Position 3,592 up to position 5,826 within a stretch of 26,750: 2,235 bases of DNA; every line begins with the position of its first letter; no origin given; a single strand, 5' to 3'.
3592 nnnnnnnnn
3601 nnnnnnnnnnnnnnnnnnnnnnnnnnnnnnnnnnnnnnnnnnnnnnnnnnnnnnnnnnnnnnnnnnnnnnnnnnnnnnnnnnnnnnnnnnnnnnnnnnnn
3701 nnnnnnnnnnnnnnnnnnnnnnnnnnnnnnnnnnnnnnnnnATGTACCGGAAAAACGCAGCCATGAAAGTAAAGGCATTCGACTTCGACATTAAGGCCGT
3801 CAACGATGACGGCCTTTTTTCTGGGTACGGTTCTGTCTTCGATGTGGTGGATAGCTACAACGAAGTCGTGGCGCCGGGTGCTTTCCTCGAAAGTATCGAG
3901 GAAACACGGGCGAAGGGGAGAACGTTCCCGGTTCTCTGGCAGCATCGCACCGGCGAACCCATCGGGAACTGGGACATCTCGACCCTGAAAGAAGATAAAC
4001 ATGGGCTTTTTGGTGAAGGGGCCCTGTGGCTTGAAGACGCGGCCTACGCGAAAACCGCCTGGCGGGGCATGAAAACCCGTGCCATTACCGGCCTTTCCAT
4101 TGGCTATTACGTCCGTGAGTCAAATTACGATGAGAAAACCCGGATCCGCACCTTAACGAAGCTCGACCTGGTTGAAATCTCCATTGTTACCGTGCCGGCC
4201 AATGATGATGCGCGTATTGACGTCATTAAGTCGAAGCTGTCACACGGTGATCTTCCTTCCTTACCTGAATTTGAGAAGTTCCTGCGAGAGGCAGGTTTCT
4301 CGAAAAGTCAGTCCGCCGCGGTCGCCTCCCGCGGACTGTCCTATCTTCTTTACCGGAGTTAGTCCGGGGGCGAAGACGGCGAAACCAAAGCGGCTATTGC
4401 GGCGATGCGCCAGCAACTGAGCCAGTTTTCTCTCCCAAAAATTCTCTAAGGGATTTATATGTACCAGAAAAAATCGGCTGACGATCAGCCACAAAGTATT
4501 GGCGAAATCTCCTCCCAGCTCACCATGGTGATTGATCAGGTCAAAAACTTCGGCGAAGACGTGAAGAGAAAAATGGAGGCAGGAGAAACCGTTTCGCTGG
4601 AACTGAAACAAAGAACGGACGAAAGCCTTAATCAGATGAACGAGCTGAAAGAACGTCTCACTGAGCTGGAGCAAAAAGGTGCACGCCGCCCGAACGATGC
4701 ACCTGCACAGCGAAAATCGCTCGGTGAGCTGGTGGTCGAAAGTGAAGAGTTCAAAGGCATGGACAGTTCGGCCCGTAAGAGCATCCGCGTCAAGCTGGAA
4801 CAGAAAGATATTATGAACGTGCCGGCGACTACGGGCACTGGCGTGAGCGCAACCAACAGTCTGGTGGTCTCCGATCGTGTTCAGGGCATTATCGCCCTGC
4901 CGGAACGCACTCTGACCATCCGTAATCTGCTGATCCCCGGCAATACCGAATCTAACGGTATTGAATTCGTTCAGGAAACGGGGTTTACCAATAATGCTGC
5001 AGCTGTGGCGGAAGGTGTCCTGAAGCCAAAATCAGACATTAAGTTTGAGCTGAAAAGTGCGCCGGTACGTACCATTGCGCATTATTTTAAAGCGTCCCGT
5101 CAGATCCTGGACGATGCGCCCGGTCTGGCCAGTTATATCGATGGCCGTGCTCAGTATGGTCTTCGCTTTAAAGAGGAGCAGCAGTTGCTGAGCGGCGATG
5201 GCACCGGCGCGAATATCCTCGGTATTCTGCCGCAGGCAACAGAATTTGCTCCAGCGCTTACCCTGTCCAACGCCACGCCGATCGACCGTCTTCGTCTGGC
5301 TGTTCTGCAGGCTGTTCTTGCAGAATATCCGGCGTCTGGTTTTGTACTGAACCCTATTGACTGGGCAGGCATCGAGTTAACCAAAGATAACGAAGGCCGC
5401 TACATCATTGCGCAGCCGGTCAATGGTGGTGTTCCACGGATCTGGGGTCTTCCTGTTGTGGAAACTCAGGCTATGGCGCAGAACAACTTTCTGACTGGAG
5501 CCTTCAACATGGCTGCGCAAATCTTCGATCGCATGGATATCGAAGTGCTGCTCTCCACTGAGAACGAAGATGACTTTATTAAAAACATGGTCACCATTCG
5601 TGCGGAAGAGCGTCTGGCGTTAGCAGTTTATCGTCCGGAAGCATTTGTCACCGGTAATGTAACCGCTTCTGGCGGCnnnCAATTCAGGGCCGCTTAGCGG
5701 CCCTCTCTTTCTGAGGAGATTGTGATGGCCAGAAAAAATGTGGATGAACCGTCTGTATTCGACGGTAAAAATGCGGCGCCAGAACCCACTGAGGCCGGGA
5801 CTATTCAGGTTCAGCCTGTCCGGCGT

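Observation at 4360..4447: In-frame amber codon at the end of the prohead protease, followed by 28 sense codons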

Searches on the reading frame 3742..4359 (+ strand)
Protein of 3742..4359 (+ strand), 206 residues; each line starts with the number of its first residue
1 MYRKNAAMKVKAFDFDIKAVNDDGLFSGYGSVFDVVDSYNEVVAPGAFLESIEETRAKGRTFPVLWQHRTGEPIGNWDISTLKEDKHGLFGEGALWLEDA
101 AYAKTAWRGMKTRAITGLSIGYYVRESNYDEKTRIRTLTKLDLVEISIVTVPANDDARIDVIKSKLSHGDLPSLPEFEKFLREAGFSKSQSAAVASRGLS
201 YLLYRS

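Call 14: find_encoding_contigs(protein=window:3742-4359:+, flank=10000, max_places=10)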
Protein window:3742-4359:+ (206 aa): 1 contig read that carries it; 1 place shown.
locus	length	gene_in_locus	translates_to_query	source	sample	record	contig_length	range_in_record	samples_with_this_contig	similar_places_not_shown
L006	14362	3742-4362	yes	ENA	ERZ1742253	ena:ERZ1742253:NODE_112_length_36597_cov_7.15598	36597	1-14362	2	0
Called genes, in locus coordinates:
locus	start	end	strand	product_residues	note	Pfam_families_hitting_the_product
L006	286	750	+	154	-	PF05119:Terminase_4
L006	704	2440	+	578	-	PF03354:TerL_ATPase, PF20441:TerL_nuclease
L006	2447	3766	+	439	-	PF04860:Phage_portal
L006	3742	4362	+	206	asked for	PF04586:Peptidase_S78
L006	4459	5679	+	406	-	PF05065:Phage_capsid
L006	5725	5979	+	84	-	-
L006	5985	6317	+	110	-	PF05135:Phage_connect_1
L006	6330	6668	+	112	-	PF05521:Phage_HCP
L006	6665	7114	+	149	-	PF04883:HK97-gp10_like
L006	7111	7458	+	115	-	-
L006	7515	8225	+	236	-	PF16460:Phage_TTP_11 (faint), PF13895:Ig_2 (weak), PF13927:Ig_3 (weak), PF13573:SprB (faint)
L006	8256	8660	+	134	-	PF06222:Phage_TAC_1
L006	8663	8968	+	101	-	PF06223:Phage_tail_T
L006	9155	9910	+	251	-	PF04383:KilA-N, PF10546:P63C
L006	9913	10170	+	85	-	-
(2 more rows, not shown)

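Call 24: list_cluster_members(proteins=[window:3742-4359:+, P0001])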
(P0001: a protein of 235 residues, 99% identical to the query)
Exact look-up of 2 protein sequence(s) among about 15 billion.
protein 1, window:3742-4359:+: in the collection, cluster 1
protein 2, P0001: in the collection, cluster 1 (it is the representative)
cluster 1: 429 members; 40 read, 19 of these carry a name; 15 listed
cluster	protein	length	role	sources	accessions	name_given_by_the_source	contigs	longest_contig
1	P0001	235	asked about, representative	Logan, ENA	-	-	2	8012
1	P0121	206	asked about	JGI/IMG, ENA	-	HK97 family phage prohead protease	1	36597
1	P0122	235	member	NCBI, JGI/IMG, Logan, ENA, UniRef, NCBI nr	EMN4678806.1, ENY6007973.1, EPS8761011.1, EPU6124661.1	TPA: HK97 family phage prohead protease [Klebsiella pneumoniae] | HK97 family phage prohead protease | HK97 family phage prohead protease n=1 Tax=Klebsiella TaxID=570 RepID=UPI0006518F7F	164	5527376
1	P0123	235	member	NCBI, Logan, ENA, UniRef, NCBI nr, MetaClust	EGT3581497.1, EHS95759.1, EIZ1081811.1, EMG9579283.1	HK97 family phage prohead protease [Klebsiella oxytoca] | HK97 family phage prohead protease n=1 Tax=Klebsiella oxytoca TaxID=571 ... | status=active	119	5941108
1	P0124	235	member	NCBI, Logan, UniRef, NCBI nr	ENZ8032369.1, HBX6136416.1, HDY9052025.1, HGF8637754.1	HK97 family phage prohead protease [Klebsiella pneumoniae] | HK97 family phage prohead protease n=1 Tax=Klebsiella pneumoniae complex TaxID=3390273 ...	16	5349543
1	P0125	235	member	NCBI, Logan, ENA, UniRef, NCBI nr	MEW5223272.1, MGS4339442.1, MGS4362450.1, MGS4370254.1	HK97 family phage prohead protease [Klebsiella michiganensis] | HK97 family phage prohead protease n=1 Tax=Klebsiella michiganensis TaxID=1134687 ...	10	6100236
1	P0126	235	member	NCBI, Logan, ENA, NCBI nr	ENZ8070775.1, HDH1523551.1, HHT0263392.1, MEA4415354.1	HK97 family phage prohead protease [Klebsiella pneumoniae]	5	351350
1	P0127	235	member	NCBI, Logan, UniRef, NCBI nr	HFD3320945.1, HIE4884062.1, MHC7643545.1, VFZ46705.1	HK97 family phage prohead protease [Klebsiella pneumoniae] | HK97 family phage prohead protease n=1 Tax=Klebsiella pneumoniae TaxID=573 ...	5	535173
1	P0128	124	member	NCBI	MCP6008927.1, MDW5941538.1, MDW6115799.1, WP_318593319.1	HK97 family phage prohead protease, partial [Klebsiella pneumoniae]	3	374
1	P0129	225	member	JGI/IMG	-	HK97 family phage prohead protease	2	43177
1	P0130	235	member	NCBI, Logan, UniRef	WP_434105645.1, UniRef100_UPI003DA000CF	HK97 family phage prohead protease [Klebsiella quasipneumoniae] | HK97 family phage prohead protease n=1 Tax=Klebsiella quasipneumoniae TaxID=1463165 ...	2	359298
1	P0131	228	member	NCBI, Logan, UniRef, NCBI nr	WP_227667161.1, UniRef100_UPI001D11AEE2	HK97 family phage prohead protease [Klebsiella variicola] | HK97 family phage prohead protease n=2 Tax=Klebsiella TaxID=570 RepID=UPI001D11AEE2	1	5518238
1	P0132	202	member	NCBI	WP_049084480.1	HK97 family phage prohead protease, partial [Klebsiella michiganensis]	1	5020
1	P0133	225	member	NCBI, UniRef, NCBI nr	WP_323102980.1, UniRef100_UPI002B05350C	HK97 family phage prohead protease [Klebsiella quasipneumoniae] | HK97 family phage prohead protease n=1 Tax=Klebsiella quasipneumoniae TaxID=1463165 ...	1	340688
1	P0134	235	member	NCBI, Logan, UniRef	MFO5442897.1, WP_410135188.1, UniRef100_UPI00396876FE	HK97 family phage prohead protease [Klebsiella pneumoniae] | HK97 family phage prohead protease n=1 Tax=Klebsiella pneumoniae TaxID=573 ...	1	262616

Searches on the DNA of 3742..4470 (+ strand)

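Call 4: search_dna_similar(query=window:3742-4470:+, collection=phages, mode=distant, max_rows=30)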
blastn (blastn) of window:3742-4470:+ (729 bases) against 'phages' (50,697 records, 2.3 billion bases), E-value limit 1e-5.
Records with a match: 9; places in all: 9; records where one place covers at least 80% of the query: 5.
Best place of each record, by identity: >=99% 1; 90-95% 2; 60-80% 6.
By first word of the organism name: Klebsiella 3; Burkholderia 3; Pseudomonas 1; Paraburkholderia 1; Bacteriophage 1.
By host as written in the record: Burkholderia pseudomallei 1026b 2; Klebsiella pneumoniae 1; Klebsiella pneumoniae ST899-OXA48 1; Klebsiella pneumoniae ST13-OXA48 1; Pseudomonas sp. 1; Paraburkholderia caledonica Bk 1; Burkholderia pseudomallei BP82 1; - 1.
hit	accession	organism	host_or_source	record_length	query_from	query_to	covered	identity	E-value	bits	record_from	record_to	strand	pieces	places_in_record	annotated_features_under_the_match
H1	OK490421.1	Klebsiella phage Kp4866-6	Klebsiella pneumoniae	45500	1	729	100%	99.0%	0e+0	1284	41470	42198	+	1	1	record has no annotation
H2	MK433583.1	Klebsiella phage ST899-OXA48phi17.2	Klebsiella pneumoniae ST899-OXA48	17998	1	729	100%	94.2%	0e+0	1126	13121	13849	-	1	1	prohead protease | portal protein | major capsid protein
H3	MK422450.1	Klebsiella phage ST13-OXA48phi12.4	Klebsiella pneumoniae ST13-OXA48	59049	1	729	100%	93.8%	0e+0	1113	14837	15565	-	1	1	prohead protease | portal protein | major capsid protein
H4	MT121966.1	Pseudomonas phage SC_8_H2H8_2017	Pseudomonas sp.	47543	35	632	82%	74.5%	2e-103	382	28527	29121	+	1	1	none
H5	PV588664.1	Paraburkholderia phage IPK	Paraburkholderia caledonica Bk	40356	34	630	82%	70.3%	4e-68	265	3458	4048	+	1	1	record has no annotation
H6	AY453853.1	Burkholderia phage phi1026b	Burkholderia pseudomallei 1026b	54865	44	626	80%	65.9%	2e-28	132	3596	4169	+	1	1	gp4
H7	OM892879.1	Burkholderia phage PhiBP82.1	Burkholderia pseudomallei BP82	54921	44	626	80%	65.9%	2e-28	132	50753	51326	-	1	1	prohead protease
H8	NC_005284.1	Burkholderia phage phi1026b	Burkholderia pseudomallei 1026b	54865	44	626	80%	65.9%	2e-28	132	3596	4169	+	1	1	head maturation protease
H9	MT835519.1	Bacteriophage sp.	human fecal samples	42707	346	597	35%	68.7%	3e-18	100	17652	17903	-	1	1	record has no annotation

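Call 5: search_dna_similar(query=window:3742-4470:+, collection=ecoli_genomes, mode=near, max_rows=30)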
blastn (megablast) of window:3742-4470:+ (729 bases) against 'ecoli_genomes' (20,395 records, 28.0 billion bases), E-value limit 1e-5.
No match.

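Call 6: get_annotated_region(hit=H2, flank=1500)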
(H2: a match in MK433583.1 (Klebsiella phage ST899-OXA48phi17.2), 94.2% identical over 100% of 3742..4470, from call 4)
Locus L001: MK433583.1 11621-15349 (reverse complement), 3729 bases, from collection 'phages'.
description: Klebsiella phage ST899-OXA48phi17.2, complete genome.
organism: Klebsiella phage ST899-OXA48phi17.2 (NCBI taxid 2510459)
taxonomy: Viruses; Duplodnaviria; Heunggongvirae; Uroviricota; Caudoviricetes
host: Klebsiella pneumoniae ST899-OXA48; source: -; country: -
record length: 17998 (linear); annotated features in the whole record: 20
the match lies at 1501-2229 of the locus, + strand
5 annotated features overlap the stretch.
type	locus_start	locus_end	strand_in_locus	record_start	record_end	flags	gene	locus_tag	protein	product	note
CDS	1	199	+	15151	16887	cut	-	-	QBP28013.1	terminase large subunit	-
CDS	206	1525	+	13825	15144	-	-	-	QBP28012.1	portal protein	-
CDS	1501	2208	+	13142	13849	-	-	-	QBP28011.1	prohead protease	HK97 family phage prohead protease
CDS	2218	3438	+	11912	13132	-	-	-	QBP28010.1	major capsid protein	-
CDS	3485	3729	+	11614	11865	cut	-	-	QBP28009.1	hypothetical protein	-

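Call 7: get_annotated_region(hit=H3, flank=1500)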
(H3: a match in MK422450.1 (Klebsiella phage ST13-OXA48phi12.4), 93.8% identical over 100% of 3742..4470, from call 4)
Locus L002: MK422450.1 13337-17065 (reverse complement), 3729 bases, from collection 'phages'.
description: Klebsiella phage ST13-OXA48phi12.4, complete genome.
organism: Klebsiella phage ST13-OXA48phi12.4 (NCBI taxid 2510467)
taxonomy: Viruses; Duplodnaviria; Heunggongvirae; Uroviricota; Caudoviricetes
host: Klebsiella pneumoniae ST13-OXA48; source: -; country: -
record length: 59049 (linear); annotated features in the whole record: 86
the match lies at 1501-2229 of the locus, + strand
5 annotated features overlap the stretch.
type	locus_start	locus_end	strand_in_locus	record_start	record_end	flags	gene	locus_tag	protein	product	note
CDS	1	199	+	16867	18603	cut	-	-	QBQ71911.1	terminase large subunit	-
CDS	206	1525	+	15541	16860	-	-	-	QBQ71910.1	portal protein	-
CDS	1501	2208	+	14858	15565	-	-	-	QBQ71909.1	prohead protease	HK97 family phage prohead protease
CDS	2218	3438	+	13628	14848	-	-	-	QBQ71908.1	major capsid protein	-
CDS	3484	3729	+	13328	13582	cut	-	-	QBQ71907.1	hypothetical protein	-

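Call 8: get_annotated_region(hit=H1, flank=1500)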
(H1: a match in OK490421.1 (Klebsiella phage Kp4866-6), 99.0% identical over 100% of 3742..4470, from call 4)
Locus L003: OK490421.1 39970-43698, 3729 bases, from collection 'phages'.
description: UNVERIFIED: Klebsiella phage Kp4866-6, complete genome.
organism: Klebsiella phage Kp4866-6 (NCBI taxid 2895878)
taxonomy: Viruses; Duplodnaviria; Heunggongvirae; Uroviricota; Caudoviricetes
host: Klebsiella pneumoniae; source: -; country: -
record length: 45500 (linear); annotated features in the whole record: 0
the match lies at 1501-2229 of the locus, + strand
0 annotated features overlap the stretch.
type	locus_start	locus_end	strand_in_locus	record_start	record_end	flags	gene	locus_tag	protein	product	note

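Call 9: get_annotated_region(hit=H4, flank=1500)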
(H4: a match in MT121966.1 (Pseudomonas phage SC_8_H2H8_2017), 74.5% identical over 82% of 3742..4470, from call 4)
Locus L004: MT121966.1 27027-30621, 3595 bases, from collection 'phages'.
description: Pseudomonas phage SC_8_H2H8_2017 translation initiation factor IF-3, replication protein P, integrase, terminase, terminase A, capsid family protein, tail protein, and minor tail protein L ...
organism: Pseudomonas phage SC_8_H2H8_2017 (NCBI taxid 2723240)
taxonomy: Viruses; Duplodnaviria; Heunggongvirae; Uroviricota; Caudoviricetes
host: Pseudomonas sp.; source: human feces; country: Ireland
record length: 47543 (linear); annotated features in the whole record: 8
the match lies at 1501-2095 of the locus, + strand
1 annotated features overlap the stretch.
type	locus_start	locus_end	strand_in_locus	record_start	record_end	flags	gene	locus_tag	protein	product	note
CDS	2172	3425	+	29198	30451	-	-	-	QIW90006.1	capsid family protein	-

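Call 10: get_annotated_region(hit=H8, flank=1500)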
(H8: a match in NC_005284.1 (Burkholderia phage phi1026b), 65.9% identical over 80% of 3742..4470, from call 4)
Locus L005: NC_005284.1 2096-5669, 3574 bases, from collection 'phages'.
description: Bacteriophage phi1026b, complete genome.
organism: Burkholderia phage phi1026b (NCBI taxid 2881399)
taxonomy: Viruses; Duplodnaviria; Heunggongvirae; Uroviricota; Caudoviricetes; Stanholtvirus; Stanholtvirus sv1026b
host: Burkholderia pseudomallei 1026b; source: -; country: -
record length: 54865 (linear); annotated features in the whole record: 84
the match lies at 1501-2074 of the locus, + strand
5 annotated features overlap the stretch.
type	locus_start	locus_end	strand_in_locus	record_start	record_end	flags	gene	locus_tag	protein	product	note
CDS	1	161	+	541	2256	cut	-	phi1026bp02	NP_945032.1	terminase large subunit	putative terminase large subunit; similar to NP_536358 and GenBank Accession numbers AAL25881 and AAB72131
CDS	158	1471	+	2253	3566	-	-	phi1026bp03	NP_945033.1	portal protein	putative portal protein; similar to GenBank Accession numbers AAN67186, CAE32190 and AAD38955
CDS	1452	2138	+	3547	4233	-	-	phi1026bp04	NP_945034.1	head maturation protease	putative head maturation protease; similar to NP_743723, NP_543091 and NP_700378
CDS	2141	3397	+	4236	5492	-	-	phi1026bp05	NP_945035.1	major head protein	putative major capsid protein; similar to NP_061502, NP_718532 and NP_743724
CDS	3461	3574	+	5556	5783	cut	-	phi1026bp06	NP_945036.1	gp6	hypothetical protein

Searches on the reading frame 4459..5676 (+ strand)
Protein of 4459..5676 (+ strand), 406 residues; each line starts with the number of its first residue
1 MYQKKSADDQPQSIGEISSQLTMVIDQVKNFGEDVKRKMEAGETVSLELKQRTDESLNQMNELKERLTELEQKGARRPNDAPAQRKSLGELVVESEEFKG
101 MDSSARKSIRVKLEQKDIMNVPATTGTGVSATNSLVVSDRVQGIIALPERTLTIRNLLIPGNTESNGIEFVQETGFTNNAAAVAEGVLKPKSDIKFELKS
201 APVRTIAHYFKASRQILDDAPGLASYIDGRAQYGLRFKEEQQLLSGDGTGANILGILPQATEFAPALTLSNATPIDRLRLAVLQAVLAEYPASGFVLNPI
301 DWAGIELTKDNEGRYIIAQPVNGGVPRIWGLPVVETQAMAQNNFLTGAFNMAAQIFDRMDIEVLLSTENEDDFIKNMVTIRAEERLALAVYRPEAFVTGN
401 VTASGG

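Call 53: search_protein_families(library=pfam, proteins=[window:4459-5676:+], max_evalue=0.01)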
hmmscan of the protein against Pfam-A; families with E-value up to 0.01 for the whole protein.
window:4459-5676:+ (406 aa): 1 family
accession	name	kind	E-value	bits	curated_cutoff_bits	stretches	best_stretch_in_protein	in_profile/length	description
PF05065.19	Phage_capsid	-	1.6e-63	215.2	24.2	1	135-400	4-279/280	Phage capsid family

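Call 55: find_encoding_contigs(protein=window:4459-5676:+, flank=10000, max_places=10)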
Protein window:4459-5676:+ (406 aa): 24 contigs read that carry it; 6 places shown.
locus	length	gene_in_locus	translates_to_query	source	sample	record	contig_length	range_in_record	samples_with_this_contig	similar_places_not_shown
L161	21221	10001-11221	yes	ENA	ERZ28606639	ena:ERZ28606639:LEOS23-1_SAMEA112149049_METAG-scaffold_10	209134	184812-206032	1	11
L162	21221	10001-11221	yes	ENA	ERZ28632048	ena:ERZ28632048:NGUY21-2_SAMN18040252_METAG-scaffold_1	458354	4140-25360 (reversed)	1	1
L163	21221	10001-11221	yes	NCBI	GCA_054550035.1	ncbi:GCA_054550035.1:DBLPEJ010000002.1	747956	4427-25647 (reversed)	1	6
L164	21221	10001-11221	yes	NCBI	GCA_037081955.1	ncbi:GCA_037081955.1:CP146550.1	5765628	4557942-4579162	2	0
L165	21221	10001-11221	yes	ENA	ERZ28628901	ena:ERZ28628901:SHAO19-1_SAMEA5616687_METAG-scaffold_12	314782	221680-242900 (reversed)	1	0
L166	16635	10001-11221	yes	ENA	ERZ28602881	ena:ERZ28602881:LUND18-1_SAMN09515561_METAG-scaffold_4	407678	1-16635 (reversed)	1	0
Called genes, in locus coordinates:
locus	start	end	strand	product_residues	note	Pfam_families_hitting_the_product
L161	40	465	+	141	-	PF05099:TerB (faint)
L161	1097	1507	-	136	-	-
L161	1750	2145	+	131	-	PF16931:Phage_holin_8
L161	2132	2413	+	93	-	PF05449:Phage_holin_3_7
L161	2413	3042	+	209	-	PF00182:Glyco_hydro_19 (weak)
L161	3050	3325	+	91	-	-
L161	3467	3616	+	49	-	-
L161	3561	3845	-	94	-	-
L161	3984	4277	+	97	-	PF24729:Acb2_Tad1_hairpin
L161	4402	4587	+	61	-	-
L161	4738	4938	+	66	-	-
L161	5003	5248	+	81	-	PF10834:DUF2560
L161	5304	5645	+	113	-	-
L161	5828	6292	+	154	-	PF05119:Terminase_4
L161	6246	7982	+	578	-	PF03354:TerL_ATPase, PF20441:TerL_nuclease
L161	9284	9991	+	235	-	PF04586:Peptidase_S78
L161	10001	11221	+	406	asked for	PF05065:Phage_capsid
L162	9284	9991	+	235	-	PF04586:Peptidase_S78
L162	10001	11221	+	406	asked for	PF05065:Phage_capsid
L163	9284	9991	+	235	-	PF04586:Peptidase_S78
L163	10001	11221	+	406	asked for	PF05065:Phage_capsid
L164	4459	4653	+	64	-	-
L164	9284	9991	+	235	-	PF04586:Peptidase_S78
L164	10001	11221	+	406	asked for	PF05065:Phage_capsid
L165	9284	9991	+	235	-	PF04586:Peptidase_S78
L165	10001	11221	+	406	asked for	PF05065:Phage_capsid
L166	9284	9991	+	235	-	PF04586:Peptidase_S78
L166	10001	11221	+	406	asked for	PF05065:Phage_capsid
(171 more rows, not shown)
